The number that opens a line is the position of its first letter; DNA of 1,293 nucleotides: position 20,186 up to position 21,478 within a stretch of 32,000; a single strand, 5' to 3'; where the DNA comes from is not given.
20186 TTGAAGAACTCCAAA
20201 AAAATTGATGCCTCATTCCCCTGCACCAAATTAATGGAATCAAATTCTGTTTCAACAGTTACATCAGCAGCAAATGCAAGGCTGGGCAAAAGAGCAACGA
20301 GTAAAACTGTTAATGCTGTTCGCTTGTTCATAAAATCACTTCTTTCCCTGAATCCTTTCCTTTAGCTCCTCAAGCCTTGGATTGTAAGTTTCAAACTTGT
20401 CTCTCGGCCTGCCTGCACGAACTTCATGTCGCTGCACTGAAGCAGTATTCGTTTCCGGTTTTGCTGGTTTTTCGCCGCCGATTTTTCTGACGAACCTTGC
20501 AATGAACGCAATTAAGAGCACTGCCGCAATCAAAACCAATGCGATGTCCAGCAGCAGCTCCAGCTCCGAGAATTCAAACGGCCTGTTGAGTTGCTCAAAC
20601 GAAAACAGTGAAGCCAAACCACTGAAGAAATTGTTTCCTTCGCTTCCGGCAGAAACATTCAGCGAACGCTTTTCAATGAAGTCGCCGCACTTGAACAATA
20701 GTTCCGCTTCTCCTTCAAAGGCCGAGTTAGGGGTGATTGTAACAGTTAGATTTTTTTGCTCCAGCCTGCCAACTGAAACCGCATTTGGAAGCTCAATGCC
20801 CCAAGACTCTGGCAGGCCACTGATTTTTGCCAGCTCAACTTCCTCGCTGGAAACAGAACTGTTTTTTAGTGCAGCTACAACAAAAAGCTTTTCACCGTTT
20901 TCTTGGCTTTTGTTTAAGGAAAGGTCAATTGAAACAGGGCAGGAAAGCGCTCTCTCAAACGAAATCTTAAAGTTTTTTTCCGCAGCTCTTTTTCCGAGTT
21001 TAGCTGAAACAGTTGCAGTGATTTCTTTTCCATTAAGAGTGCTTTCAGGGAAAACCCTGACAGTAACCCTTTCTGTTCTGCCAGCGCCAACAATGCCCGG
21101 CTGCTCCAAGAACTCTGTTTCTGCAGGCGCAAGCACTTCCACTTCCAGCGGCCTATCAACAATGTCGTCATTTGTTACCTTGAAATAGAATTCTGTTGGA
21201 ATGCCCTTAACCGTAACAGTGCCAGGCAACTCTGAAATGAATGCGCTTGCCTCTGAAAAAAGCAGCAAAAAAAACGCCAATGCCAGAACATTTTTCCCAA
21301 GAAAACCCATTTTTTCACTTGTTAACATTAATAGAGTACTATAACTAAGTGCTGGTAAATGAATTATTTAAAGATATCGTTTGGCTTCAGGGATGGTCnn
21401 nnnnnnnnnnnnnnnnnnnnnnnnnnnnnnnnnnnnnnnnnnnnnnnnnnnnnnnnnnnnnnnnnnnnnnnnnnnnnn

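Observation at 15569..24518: Nine-kb operon of four paralogous type-I surface proteins with vWA/MIDAS, cadherin-like and thioredoxin-fold modules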

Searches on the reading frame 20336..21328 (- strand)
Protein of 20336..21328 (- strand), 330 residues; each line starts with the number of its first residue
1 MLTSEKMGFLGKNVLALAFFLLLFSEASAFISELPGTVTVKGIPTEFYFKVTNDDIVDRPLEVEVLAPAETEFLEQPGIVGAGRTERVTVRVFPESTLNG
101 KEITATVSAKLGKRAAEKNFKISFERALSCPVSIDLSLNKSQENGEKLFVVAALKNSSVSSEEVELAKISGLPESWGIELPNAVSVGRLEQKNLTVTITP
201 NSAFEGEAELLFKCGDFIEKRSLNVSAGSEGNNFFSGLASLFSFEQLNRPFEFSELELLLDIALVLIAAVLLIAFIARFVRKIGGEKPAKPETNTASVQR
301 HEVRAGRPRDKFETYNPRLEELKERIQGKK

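Call 3: search_protein_families(library=pfam, proteins=[window:20336-21328:-], max_evalue=0.1)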
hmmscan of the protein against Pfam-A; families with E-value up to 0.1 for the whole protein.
window:20336-21328:- (330 aa): 0 families

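Call 10: search_protein_families(library=ncbifam, proteins=[window:20336-21328:-], max_evalue=0.1)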
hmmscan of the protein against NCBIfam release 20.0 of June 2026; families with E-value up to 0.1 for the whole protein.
window:20336-21328:- (330 aa): 1 family
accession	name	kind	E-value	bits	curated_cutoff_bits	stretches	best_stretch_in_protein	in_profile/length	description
NF051845.1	EtFlavAlphaProt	equivalog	0.07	12.1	600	1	91-138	181-228/406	electron transfer flavoprotein subunit alpha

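Call 30: find_homologous_proteins(query=window:20336-21328:-, max_evalue=0.001)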
Query window:20336-21328:- (330 aa): 9 proteins with E <= 0.001 among 6596 candidates.
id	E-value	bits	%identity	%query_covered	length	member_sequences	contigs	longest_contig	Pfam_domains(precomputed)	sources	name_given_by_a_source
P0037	1.2e-203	693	99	100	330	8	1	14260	-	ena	-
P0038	9.2e-52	194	38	95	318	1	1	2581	-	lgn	-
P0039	4.2e-22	97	29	81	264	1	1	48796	-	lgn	-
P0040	3.4e-20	91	35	57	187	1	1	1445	-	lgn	-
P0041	3.4e-10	58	35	31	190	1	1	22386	-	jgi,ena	-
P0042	1.4e-8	52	25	34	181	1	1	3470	-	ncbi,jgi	-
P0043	1.6e-8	52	25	32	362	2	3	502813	-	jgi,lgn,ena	-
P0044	3.3e-7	48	46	15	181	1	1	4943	-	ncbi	-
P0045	1.3e-5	43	38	28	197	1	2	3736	-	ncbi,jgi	-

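Call 40: find_encoding_contigs(protein=P0043, flank=10000, max_places=1)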
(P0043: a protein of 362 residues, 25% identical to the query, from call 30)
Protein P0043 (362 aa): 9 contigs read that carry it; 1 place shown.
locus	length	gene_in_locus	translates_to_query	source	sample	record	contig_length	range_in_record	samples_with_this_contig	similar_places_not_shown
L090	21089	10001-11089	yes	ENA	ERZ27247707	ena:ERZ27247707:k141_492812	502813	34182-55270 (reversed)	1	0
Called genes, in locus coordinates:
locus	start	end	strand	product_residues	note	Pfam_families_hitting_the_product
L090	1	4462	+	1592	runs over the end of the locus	PF02836:Glyco_hydro_2_C (faint), PF13385:Laminin_G_3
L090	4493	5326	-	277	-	-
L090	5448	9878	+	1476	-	PF10091:Glycoamylase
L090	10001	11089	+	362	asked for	-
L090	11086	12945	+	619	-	PF10633:NPCBM_assoc (faint)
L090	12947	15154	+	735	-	PF11614:FixG_C (faint), PF10633:NPCBM_assoc (faint), PF07705:CARDB (faint), PF22544:HYDIN_VesB_CFA65-like_Ig (faint), PF22067:Cep192_D3 (faint)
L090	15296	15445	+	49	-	-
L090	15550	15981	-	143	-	PF05168:HEPN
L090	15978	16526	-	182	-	PF01909:NTP_transf_2 (weak), PF18765:Polbeta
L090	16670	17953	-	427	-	-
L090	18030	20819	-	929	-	PF00041:fn3 (faint)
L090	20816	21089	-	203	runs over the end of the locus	-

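Call 41: find_encoding_contigs(protein=P0041, flank=10000, max_places=1)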
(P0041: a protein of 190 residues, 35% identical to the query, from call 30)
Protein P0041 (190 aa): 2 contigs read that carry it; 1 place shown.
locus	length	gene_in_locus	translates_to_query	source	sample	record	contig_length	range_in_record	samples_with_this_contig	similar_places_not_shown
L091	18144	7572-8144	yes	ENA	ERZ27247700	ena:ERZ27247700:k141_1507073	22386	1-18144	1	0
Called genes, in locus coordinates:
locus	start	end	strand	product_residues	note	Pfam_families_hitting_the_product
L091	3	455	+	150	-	?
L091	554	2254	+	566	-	PF06418:CTP_synth_N, PF00117:GATase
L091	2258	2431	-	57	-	PF03966:Trm112p, PF17915:zf_Rg (faint)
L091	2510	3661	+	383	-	PF01963:TraB_PrgY_gumN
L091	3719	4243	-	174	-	-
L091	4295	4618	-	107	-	PF01588:tRNA_bind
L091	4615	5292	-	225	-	PF02811:PHP, PF13263:PHP_C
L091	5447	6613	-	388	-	PF00438:S-AdoMet_synt_N, PF02772:S-AdoMet_synt_M, PF02773:S-AdoMet_synt_C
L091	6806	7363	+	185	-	PF13560:HTH_31, PF01381:HTH_3, PF00571:CBS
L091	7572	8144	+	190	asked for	-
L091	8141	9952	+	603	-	PF07705:CARDB (faint), PF11614:FixG_C (faint), PF10633:NPCBM_assoc (faint)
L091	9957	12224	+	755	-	PF06280:fn3_5 (faint), PF11614:FixG_C (faint), PF22544:HYDIN_VesB_CFA65-like_Ig (faint), PF10633:NPCBM_assoc (faint), PF22076:Cep192_D6 (faint), PF22067:Cep192_D3 (faint), PF22073:Cep192_D4 (faint)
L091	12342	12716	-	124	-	-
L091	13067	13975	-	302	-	PF18911:PKD_4 (weak)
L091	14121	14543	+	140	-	PF01850:PIN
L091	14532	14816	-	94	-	-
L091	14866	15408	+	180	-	PF01850:PIN (weak)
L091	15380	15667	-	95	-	-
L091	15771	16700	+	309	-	PF01134:GIDA (faint), PF01262:AlaDh_PNT_C (faint), PF01266:DAO (faint), PF01946:Thi4 (faint), PF03486:HI0933_like (faint), PF07992:Pyr_redox_2, PF13738:Pyr_redox_3, PF00070:Pyr_redox, +2 more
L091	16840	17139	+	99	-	PF01402:RHH_1 (weak), PF17723:RHH_8 (weak)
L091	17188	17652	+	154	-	-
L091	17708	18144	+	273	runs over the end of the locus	-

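Call 45: list_cluster_members(proteins=[P0042, P0044, P0045, P0043, P0041, L091:9957-12224:+, L090:12947-15154:+])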
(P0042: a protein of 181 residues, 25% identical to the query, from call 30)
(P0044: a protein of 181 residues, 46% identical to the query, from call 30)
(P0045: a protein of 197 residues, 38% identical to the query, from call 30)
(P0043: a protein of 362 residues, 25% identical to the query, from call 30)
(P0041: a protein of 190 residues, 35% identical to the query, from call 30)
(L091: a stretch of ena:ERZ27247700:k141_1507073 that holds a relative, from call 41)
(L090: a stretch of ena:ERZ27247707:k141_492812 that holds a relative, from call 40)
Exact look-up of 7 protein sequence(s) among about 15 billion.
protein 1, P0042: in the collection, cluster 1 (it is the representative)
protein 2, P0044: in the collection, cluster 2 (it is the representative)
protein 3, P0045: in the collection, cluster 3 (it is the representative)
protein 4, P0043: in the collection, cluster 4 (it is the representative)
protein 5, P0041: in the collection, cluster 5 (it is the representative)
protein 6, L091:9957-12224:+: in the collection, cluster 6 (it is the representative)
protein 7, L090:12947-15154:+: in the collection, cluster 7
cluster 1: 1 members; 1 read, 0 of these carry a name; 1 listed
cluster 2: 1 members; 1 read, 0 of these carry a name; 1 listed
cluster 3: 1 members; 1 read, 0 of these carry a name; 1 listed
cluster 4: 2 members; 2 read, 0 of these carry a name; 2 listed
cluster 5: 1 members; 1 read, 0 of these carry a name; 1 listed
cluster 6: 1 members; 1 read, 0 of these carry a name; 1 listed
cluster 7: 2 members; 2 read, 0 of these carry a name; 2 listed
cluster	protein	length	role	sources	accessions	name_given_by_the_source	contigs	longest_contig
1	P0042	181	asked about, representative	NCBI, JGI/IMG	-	-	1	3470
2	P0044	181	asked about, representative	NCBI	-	-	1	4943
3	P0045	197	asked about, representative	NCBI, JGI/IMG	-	-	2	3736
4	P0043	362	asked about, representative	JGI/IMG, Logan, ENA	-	-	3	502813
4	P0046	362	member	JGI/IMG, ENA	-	-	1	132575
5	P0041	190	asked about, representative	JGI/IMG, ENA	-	-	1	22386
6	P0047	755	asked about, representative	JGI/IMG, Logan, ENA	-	-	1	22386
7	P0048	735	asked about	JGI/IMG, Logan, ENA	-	-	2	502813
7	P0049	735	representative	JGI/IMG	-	-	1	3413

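Call 61: predict_structure(alignment_id=A2)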
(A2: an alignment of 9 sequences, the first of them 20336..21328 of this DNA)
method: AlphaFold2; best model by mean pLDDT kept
length: 330 residues; sequences in the alignment: 9
mean_pLDDT: 80.2   pTM: 0.52
mean pLDDT of the five models: 80.2, 78.0, 77.3, 76.9, 75.8
residues with pLDDT >= 90: 175; 70-90: 71; 50-70: 37; < 50: 47
segments of 3 or more residues with pLDDT < 50: 1-4, 243-252, 288-312
pLDDT, mean of each block of 10 residues (from residue 1): 50 73 65 93 93 93 94 92 95 91 96 91 90 94 83 92 96 95 93 95 95 94 85 50 47 60 89 88 57 37 41 64 75
secondary structure, 60 per line:
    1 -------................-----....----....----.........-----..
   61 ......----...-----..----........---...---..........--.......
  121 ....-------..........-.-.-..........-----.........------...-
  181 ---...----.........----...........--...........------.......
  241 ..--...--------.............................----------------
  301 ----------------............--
elements in order: H8-23 E29-32 E37-40 E45-53 E59-66 E71-73 E85-92 E102-111 E114-124 E132-141 E147-156 E162-170 E177-179 E184-186 E191-199 E204-214 E217-227 H234-242 H256-284 H317-328

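Call 64: search_protein_representatives(alignment_id=A2)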
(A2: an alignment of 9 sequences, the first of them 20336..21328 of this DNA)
Query: 9 sequences, 229 profile positions. Proteins with E-value up to 0.001 (for the whole library): 493; up to 1e-10: 223; up to 1e-30: 70. The best 150 are listed.
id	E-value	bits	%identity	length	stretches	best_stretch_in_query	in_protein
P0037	7.5e-76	270.9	-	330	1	3-229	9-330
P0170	3.0e-63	229.6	-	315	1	6-229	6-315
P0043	5.5e-63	228.8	-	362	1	1-195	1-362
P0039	1.0e-61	224.6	-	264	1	3-195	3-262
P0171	3.4e-53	196.7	-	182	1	6-195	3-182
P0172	1.1e-52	195.1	-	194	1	7-195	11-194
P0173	4.6e-52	193.0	-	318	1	1-228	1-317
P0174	1.7e-51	191.2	-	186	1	7-195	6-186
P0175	3.7e-49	183.5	-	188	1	7-193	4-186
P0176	1.3e-48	181.8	-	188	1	5-193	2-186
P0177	2.1e-47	177.8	-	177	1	5-194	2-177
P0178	2.4e-47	177.6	-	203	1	9-195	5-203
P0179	3.0e-47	177.3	-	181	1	6-193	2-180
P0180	6.9e-45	169.6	-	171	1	6-193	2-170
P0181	2.9e-44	167.5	-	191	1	12-195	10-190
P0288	1.6e-21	93.1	-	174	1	1-190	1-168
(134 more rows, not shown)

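Call 65: find_encoding_contigs(protein=P0288, flank=8000, max_places=1)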
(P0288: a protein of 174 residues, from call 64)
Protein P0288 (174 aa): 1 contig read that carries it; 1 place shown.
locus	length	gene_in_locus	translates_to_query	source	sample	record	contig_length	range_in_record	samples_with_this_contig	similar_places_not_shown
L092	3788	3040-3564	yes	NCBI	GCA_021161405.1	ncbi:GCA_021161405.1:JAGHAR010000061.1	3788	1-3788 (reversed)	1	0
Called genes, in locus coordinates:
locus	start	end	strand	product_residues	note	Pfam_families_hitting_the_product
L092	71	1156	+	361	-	-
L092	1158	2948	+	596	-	-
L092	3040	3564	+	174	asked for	-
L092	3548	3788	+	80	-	?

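Call 66: find_encoding_contigs(protein=P0171, flank=8000, max_places=1)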
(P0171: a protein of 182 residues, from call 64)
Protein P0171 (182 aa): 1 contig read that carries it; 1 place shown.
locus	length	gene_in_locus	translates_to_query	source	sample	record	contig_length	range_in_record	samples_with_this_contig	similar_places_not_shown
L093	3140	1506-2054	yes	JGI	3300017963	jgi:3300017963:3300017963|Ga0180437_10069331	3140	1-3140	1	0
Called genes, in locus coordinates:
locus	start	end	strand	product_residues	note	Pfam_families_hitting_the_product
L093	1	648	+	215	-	?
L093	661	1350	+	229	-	-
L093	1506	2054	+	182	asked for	-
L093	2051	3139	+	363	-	?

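Call 67: find_related_loci(query=A2, collection=metagenome_contigs, flank=9000)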
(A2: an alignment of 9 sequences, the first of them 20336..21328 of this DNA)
Query A2 (330 aa) in metagenome_contigs; peptide patterns used: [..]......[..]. (x = any residue, [..] = any of these).
163 stretches matched a pattern; 32 encode a relative of the query (tblastn E <= 1e-3); 32 distinct loci.
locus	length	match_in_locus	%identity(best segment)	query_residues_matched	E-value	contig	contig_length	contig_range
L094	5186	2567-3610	35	6-328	4e-62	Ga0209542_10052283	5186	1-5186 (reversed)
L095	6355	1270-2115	40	15-302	1e-52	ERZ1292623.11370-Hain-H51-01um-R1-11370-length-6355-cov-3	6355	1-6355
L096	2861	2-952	36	31-330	4e-40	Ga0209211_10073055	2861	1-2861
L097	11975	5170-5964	33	27-301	7e-34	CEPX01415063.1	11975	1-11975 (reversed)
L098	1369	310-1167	30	6-285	3e-33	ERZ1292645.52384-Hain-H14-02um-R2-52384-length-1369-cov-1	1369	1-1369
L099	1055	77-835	32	17-281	3e-31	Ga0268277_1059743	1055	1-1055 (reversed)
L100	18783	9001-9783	30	2-281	2e-29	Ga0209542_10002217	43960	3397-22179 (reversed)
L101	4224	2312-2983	32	7-241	2e-29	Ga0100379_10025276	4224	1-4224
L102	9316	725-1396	32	7-241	3e-29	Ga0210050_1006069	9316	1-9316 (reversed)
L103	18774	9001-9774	30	15-287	3e-33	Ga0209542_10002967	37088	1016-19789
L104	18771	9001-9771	28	12-287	6e-26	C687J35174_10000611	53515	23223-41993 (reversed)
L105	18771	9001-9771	28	12-287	6e-26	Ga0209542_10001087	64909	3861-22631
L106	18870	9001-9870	30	1-285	6e-30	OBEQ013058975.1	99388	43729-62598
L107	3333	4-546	32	90-281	2e-19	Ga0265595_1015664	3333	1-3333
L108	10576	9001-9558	28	47-241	3e-19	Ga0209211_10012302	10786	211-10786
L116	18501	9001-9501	28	14-286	2e-6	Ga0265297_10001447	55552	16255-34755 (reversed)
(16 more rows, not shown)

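Call 73: fold_search(model_id=the predicted structure, library=pdb)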
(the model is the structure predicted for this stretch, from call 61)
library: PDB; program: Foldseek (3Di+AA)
matches with E <= 10: 1922; with E <= 0.001: 306
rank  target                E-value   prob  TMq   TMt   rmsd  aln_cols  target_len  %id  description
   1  9ijj_C                1.4e-09  1.00  0.27  0.11  11.5       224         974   18  In situ structure of the central apparatus in mouse sperm axoneme. (released 2025-06-04)
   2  9ijj_L                2.5e-09  1.00  0.25  0.33  13.1       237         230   13  In situ structure of the central apparatus in mouse sperm axoneme. (released 2025-06-04)
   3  7sqc_M1               4.0e-09  1.00  0.26  0.17  36.5       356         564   13  Ciliary C1 central pair apparatus isolated from Chlamydomonas reinhardtii (released 2022-04-13)
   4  7sqc_T2               1.8e-08  1.00  0.26  0.17  25.6       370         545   12  Ciliary C1 central pair apparatus isolated from Chlamydomonas reinhardtii (released 2022-04-13)
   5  7sqc_T0               2.9e-08  1.00  0.27  0.18  24.5       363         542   12  Ciliary C1 central pair apparatus isolated from Chlamydomonas reinhardtii (released 2022-04-13)
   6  8cs9_X                3.6e-08  1.00  0.26  0.16  16.1       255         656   12  Composite reconstruction of Class 1 of the erythrocyte ankyrin-1 complex (released 2022-07-20)
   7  8jmw_A                4.2e-08  1.00  0.26  0.17  10.1       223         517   10  Fibril form of serine peptidase Vpr (released 2023-12-06)
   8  9fh8_A                6.3e-08  1.00  0.24  0.27   9.9       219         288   11  Crystal structure of the SPD-2 domain of Apis dorsata CEP192 (released 2025-03-26)
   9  7uzs                  6.6e-08  1.00  0.28  0.17  16.0       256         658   12  Protein 4.2 (local refinement from consensus reconstruction of ankyrin complex classes) (released 2022-07-20)
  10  9ijj_O                7.7e-08  1.00  0.30  0.10   8.1       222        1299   14  In situ structure of the central apparatus in mouse sperm axoneme. (released 2025-06-04)
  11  7sqc_O0               8.6e-08  1.00  0.27  0.10  11.4       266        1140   13  Ciliary C1 central pair apparatus isolated from Chlamydomonas reinhardtii (released 2022-04-13)
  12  9ijj_E                1.0e-07  1.00  0.27  0.19  12.2       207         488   14  In situ structure of the central apparatus in mouse sperm axoneme. (released 2025-06-04)
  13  8csw                  1.0e-07  1.00  0.27  0.17  16.2       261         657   12  Local refinement of protein 4.2 in Class 2 of erythrocyte ankyrin-1 complex (released 2022-07-20)
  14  7sqc_T1               1.4e-07  1.00  0.26  0.17  24.5       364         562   12  Ciliary C1 central pair apparatus isolated from Chlamydomonas reinhardtii (released 2022-04-13)
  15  7som_D                1.6e-07  1.00  0.25  0.06  16.8       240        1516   12  Ciliary C2 central pair apparatus isolated from Chlamydomonas reinhardtii (released 2022-04-13)
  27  9i25_C                9.4e-07  1.00  0.23  0.29  13.3       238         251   13  WxLIP from Enterococcus faecium locus A bound to long WxL (released 2026-01-28)
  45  9i1y_A                2.8e-06  1.00  0.22  0.27  13.7       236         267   17  WxLIP from Enterococcus faecium (released 2026-01-28)
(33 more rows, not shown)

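Call 80: search_protein_families(library=pfam, proteins=[L091:9957-12224:+, L091:8141-9952:+, L091:7572-8144:+, L116:9497-12727:+, L116:12741-15122:+], max_evalue=0.001)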
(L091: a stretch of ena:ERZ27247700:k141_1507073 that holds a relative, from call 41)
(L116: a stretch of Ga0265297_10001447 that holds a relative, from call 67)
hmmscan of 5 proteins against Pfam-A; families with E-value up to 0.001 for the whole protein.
L091:9957-12224:+ (755 aa): 6 families
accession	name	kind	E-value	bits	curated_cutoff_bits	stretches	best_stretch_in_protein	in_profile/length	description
PF11614.14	FixG_C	-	3.6e-17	63.1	25.6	0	467-538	35-111/119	IG-like fold at C-terminal of FixG, putative oxidoreductase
PF22067.2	Cep192_D3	-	1e-13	51.6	27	1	244-305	11-73/99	Cep192 domain 3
PF10633.15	NPCBM_assoc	-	6.5e-08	33.1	24.4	0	144-215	3-76/78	NPCBM-associated, NEW3 domain of alpha-galactosidase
PF22076.2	Cep192_D6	-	9e-07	29.5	35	0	454-529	9-85/101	Cep192 domain 6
PF22073.2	Cep192_D4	-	4.3e-06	27.3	35.5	0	468-547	25-112/112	Cep192 domain 4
PF06280.18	fn3_5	-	6.8e-05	24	27.6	0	273-303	55-82/112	Fn3-like domain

L091:8141-9952:+ (603 aa): 3 families
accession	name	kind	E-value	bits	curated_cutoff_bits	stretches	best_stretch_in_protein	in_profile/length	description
PF10633.15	NPCBM_assoc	-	2.9e-07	31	24.4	1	465-530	8-75/78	NPCBM-associated, NEW3 domain of alpha-galactosidase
PF11614.14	FixG_C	-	3.8e-06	27.5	25.6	0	354-434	34-117/119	IG-like fold at C-terminal of FixG, putative oxidoreductase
PF07705.17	CARDB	-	4.4e-06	27.3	22.7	0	445-530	2-83/101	CARDB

L091:7572-8144:+ (190 aa): 0 families

L116:9497-12727:+ (1076 aa): 1 family
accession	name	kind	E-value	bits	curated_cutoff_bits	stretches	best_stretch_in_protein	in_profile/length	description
PF11614.14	FixG_C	-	1.9e-05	25.3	25.6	0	828-907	35-117/119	IG-like fold at C-terminal of FixG, putative oxidoreductase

L116:12741-15122:+ (793 aa): 1 family
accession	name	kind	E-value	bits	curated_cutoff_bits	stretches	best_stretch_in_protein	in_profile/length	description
PF10633.15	NPCBM_assoc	-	0.00012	22.6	24.4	0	140-207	6-75/78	NPCBM-associated, NEW3 domain of alpha-galactosidase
